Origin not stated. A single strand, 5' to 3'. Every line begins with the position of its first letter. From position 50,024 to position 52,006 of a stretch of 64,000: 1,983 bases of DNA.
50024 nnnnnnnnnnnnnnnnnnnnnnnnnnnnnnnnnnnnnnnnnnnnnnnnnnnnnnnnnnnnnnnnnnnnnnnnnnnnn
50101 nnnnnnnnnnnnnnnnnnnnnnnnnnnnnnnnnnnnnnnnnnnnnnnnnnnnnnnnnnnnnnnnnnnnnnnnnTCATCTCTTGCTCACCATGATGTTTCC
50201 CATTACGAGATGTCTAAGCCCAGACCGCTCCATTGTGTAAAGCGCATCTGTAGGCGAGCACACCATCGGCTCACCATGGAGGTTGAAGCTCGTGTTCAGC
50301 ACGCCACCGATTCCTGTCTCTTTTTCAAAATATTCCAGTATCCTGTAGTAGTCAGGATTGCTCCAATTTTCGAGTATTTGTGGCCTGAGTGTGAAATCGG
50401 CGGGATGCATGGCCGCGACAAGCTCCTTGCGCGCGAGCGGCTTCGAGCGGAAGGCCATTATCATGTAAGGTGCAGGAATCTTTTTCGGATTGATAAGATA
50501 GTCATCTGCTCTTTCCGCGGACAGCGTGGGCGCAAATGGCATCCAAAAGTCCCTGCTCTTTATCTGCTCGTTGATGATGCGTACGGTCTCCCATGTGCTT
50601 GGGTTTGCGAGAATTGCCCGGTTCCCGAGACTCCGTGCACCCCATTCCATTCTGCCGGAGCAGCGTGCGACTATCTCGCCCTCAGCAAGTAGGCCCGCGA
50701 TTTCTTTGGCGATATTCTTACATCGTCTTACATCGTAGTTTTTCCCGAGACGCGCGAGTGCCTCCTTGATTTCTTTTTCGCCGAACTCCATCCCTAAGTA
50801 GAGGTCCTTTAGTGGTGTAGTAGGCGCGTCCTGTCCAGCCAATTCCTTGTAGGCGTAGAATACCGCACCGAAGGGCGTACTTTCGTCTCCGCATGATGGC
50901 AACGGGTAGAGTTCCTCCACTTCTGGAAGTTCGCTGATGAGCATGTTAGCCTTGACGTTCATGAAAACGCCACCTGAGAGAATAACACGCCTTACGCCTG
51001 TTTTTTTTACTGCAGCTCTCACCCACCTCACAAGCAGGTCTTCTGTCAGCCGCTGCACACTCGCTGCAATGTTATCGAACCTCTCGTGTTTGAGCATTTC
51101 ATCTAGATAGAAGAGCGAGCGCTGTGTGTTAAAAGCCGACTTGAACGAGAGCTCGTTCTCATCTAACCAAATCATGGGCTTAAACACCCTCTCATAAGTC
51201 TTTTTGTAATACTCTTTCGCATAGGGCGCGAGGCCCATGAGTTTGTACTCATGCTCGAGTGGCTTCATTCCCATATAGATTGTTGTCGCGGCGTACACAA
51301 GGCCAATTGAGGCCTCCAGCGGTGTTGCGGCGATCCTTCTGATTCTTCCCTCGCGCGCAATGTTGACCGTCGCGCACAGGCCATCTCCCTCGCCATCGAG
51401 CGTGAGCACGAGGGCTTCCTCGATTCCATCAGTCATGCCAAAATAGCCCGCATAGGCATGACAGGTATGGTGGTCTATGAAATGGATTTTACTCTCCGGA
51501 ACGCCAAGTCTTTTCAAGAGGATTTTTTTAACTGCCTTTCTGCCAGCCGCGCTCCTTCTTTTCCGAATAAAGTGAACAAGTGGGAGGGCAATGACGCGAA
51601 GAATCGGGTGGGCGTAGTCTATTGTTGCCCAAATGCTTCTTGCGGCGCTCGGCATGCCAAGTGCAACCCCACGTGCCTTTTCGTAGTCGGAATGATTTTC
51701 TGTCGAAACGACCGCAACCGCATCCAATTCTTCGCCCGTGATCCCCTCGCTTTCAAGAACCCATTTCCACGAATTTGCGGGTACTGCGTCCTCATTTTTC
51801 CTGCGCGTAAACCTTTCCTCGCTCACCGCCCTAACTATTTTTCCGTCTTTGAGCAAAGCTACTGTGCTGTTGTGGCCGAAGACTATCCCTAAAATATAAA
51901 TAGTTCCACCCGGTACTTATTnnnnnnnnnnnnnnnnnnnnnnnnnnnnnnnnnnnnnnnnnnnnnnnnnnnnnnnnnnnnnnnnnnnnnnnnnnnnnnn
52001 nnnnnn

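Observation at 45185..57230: Low-GC (~35-50%) segment embedded in the ~60% GC glycosylation locus, pointing to a horizontally acquired glycan-modification cassette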

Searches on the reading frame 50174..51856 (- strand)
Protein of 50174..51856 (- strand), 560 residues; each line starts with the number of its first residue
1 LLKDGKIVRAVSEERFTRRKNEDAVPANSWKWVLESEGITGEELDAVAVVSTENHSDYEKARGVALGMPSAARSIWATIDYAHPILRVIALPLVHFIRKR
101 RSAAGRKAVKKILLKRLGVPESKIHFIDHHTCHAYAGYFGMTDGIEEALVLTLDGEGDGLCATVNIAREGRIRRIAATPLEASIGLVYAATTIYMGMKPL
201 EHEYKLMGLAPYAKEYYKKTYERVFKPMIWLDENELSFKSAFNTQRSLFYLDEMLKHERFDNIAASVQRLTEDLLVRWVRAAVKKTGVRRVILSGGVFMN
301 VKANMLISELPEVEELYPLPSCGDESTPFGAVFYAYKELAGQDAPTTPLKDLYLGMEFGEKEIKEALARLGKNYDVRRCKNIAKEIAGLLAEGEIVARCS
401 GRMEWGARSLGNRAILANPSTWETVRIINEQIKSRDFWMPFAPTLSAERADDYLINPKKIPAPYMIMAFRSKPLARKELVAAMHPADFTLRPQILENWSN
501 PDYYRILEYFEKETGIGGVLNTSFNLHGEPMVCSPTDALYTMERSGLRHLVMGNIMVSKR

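Call 8: search_protein_families(library=pfam, proteins=[window:50174-51856:-])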
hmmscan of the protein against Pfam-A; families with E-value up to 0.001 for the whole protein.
window:50174-51856:- (560 aa): 3 families
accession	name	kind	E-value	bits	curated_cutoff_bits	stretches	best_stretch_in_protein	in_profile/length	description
PF16861.10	Carbam_trans_C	-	2.6e-55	187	27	1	387-559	1-170/170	Carbamoyltransferase C-terminus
PF02543.21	Carbam_trans_N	-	4.5e-33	115.6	24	1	2-331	17-344/346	Carbamoyltransferase N-terminus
PF22521.2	HypF_C_2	-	6.6e-06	26.5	27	1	251-301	157-207/241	Carbamoyltransferase, Kae1-like Domain, second subdomain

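Call 25: find_homologous_proteins(query=window:50174-51856:-, max_evalue=1e-30)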
Query window:50174-51856:- (560 aa): 7393 proteins with E <= 1e-30 among 8000 candidates; the best 120 are listed.
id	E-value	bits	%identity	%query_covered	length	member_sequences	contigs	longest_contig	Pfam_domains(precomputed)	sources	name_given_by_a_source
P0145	0.0e+0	1278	100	100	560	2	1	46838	PF02543.22,PF22521.3,PF16861.11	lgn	-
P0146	2.4e-186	639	53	100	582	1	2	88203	PF02543.22,PF16861.11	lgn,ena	-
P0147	2.5e-182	626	52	100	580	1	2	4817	PF02543.22,PF16861.11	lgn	-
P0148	2.6e-182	625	52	100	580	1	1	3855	PF02543.22,PF16861.11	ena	-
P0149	3.7e-182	625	52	100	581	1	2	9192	PF02543.22,PF16861.11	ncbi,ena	-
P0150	6.4e-182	624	51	100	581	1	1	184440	PF02543.22,PF16861.11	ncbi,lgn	-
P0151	1.1e-179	617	52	100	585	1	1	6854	PF02543.22,PF16861.11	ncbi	ncbi:MAG: carbamoyltransferase C-terminal domain-containing protein [Candidatus Micrarchaeota archae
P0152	1.4e-178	613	50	100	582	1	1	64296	PF02543.22,PF16861.11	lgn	-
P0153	1.8e-178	613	50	100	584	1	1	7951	PF02543.22,PF00814.32,PF16861.11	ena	-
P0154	3.7e-178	612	50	100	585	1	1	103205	PF02543.22,PF16861.11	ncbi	-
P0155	1.6e-177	610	51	100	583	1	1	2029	PF02543.22,PF16861.11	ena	-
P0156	3.6e-177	608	50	100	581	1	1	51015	PF02543.22,PF16861.11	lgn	-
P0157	6.1e-177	608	50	100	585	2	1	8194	PF02543.22,PF00814.32,PF16861.11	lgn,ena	-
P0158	1.3e-176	607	53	100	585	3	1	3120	PF02543.22,PF16861.11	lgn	-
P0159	1.7e-176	606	51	99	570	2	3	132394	PF02543.22,PF16861.11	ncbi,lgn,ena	-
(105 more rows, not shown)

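Call 27: find_encoding_contigs(protein=P0146, flank=10000, max_places=2)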
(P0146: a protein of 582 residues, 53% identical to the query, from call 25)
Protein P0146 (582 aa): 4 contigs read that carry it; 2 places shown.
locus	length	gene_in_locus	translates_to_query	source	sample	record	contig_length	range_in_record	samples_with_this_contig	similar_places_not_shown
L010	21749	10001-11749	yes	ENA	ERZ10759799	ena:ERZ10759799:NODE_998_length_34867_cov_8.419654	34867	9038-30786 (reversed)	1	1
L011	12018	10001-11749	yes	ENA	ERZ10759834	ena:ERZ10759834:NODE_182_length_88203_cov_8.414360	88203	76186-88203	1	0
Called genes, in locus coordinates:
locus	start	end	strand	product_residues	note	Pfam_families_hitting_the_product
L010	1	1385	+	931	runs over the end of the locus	PF02516:STT3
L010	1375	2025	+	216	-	PF00535:Glycos_transf_2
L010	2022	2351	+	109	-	PF10066:DUF2304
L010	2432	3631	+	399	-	PF01637:ATPase_2 (faint), PF13191:AAA_16 (faint), PF20720:nSTAND3 (faint), PF13173:AAA_14, PF13401:AAA_22 (faint), PF13635:DUF4143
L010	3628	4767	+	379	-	PF13477:Glyco_trans_4_2, PF20706:GT4-conflict, PF13439:Glyco_transf_4, PF13579:Glyco_trans_4_4, PF00534:Glycos_transf_1, PF13692:Glyco_trans_1_4, PF13524:Glyco_trans_1_2 (weak)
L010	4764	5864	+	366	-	PF08323:Glyco_transf_5, PF13439:Glyco_transf_4, PF00534:Glycos_transf_1, PF13692:Glyco_trans_1_4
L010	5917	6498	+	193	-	PF01909:NTP_transf_2, PF18765:Polbeta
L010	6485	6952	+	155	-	-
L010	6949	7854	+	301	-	PF00685:Sulfotransfer_1, PF13469:Sulfotransfer_3 (weak)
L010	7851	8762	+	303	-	PF00535:Glycos_transf_2, PF10111:Glyco_tranf_2_2 (weak)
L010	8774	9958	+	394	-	PF00534:Glycos_transf_1, PF13692:Glyco_trans_1_4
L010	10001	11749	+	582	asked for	PF02543:Carbam_trans_N, PF16861:Carbam_trans_C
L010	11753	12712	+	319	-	PF00106:adh_short (weak), PF01073:3Beta_HSD, PF01370:Epimerase, PF02719:Polysacc_synt_2, PF04321:RmlD_sub_bind, PF07993:NAD_binding_4, PF13460:NAD_binding_10, PF16363:GDP_Man_Dehyd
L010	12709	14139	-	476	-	PF01943:Polysacc_synt, PF13440:Polysacc_synt_3, PF03023:MurJ, PF01554:MatE (weak)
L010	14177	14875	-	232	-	PF00535:Glycos_transf_2, PF13641:Glyco_tranf_2_3 (weak)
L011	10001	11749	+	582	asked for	PF02543:Carbam_trans_N, PF16861:Carbam_trans_C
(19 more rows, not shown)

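Call 28: find_encoding_contigs(protein=P0150, flank=10000, max_places=2)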
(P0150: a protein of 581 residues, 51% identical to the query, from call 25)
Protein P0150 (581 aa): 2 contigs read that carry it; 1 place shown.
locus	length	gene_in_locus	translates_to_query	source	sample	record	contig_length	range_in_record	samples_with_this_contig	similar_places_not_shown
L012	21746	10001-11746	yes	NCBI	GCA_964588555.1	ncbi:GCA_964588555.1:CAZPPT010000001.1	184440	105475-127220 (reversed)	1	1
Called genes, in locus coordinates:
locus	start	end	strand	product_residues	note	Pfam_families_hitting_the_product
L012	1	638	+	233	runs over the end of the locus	PF00551:Formyl_trans_N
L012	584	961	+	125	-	PF02911:Formyl_trans_C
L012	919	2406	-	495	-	PF05159:Capsule_synth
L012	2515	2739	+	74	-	PF26688:RHH_12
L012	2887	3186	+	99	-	PF10130:PIN_2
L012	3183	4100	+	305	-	PF01073:3Beta_HSD, PF01370:Epimerase, PF02719:Polysacc_synt_2 (faint), PF04321:RmlD_sub_bind, PF07993:NAD_binding_4 (faint), PF16363:GDP_Man_Dehyd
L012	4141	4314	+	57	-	-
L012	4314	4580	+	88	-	PF05016:ParE_toxin (weak)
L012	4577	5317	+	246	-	PF00483:NTP_transferase, PF01128:IspD (weak), PF12804:NTP_transf_3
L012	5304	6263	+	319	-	PF00106:adh_short (weak), PF01073:3Beta_HSD, PF01370:Epimerase, PF02719:Polysacc_synt_2, PF04321:RmlD_sub_bind, PF07993:NAD_binding_4, PF16363:GDP_Man_Dehyd, PF13460:NAD_binding_10, +1 more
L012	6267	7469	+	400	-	PF13439:Glyco_transf_4, PF13579:Glyco_trans_4_4 (weak), PF20706:GT4-conflict, PF00534:Glycos_transf_1, PF13692:Glyco_trans_1_4, PF13524:Glyco_trans_1_2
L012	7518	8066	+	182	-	PF13580:SIS_2, PF01380:SIS (weak)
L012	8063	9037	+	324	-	PF00288:GHMP_kinases_N, PF08544:GHMP_kinases_C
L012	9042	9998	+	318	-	PF01073:3Beta_HSD, PF01370:Epimerase, PF02719:Polysacc_synt_2, PF04321:RmlD_sub_bind, PF05368:NmrA (weak), PF16363:GDP_Man_Dehyd, PF13460:NAD_binding_10, PF07993:NAD_binding_4 (weak), +1 more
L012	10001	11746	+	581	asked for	PF02543:Carbam_trans_N, PF16861:Carbam_trans_C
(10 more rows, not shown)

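Call 42: search_protein_families(library=ncbifam, proteins=[window:50174-51856:-], max_evalue=1e-10)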
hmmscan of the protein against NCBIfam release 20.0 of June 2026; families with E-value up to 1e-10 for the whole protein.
window:50174-51856:- (560 aa): 1 family
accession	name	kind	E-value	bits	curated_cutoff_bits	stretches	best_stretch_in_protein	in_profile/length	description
NF041651.1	nodul_NodU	equivalog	4.7e-23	81.8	1000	1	235-531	244-529/556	nodulation protein NodU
